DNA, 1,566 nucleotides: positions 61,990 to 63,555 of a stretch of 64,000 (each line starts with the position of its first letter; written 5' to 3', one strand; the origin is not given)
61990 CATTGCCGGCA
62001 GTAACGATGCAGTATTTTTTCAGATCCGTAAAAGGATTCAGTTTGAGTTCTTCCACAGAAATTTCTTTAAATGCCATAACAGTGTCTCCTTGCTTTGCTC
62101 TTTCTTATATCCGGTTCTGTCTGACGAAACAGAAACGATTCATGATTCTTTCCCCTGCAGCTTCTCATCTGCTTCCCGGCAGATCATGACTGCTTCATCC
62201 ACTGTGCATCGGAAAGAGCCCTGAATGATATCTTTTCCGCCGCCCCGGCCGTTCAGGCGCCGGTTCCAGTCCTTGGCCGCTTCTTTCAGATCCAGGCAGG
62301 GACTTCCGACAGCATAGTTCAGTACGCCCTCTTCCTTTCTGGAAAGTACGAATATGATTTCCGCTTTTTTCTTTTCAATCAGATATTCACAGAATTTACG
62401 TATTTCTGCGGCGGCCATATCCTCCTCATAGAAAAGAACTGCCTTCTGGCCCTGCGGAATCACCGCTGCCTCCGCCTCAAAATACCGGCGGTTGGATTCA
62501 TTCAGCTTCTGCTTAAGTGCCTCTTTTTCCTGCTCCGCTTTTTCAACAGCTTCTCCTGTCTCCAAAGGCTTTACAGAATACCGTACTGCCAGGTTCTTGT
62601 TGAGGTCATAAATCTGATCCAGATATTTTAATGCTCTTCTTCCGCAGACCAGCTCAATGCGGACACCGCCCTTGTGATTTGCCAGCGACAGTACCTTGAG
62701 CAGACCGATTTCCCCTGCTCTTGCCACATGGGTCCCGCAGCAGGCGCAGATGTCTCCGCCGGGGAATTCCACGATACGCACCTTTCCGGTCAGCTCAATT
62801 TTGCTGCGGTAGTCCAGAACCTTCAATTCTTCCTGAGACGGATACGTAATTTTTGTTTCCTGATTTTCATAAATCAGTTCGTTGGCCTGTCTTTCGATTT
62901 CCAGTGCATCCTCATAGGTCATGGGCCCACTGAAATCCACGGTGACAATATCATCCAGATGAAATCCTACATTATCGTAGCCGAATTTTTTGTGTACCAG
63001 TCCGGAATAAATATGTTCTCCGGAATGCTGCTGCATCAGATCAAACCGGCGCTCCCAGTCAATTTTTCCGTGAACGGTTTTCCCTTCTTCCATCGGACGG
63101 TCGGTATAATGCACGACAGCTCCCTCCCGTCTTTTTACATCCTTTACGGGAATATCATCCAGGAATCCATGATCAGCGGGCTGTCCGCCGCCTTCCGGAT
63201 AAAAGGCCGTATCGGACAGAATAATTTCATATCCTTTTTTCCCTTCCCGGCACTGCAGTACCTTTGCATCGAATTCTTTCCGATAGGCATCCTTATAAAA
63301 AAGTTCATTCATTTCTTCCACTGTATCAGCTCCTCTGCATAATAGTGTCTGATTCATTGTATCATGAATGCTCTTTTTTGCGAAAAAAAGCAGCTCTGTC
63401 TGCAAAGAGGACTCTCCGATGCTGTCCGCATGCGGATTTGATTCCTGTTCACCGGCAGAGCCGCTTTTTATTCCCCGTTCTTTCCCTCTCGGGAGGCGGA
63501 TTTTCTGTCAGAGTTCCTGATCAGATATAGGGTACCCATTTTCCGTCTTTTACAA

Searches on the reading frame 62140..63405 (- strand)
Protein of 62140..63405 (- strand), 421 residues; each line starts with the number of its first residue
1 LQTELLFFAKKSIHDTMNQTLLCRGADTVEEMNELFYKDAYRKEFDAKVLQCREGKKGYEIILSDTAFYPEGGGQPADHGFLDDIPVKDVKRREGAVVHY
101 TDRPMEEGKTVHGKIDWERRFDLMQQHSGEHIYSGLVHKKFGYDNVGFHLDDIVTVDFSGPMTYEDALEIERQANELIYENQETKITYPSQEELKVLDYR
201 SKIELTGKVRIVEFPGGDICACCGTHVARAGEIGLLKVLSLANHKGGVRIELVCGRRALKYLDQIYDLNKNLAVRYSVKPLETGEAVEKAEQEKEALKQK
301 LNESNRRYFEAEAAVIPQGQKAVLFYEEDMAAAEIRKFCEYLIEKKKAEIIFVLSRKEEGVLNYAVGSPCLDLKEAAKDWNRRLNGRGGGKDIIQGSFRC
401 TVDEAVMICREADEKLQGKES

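Call 48: find_encoding_contigs(protein=window:62140-63405:-, flank=10000, max_places=2)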
Protein window:62140-63405:- (421 aa): no gene with exactly this product is on record in the collection.
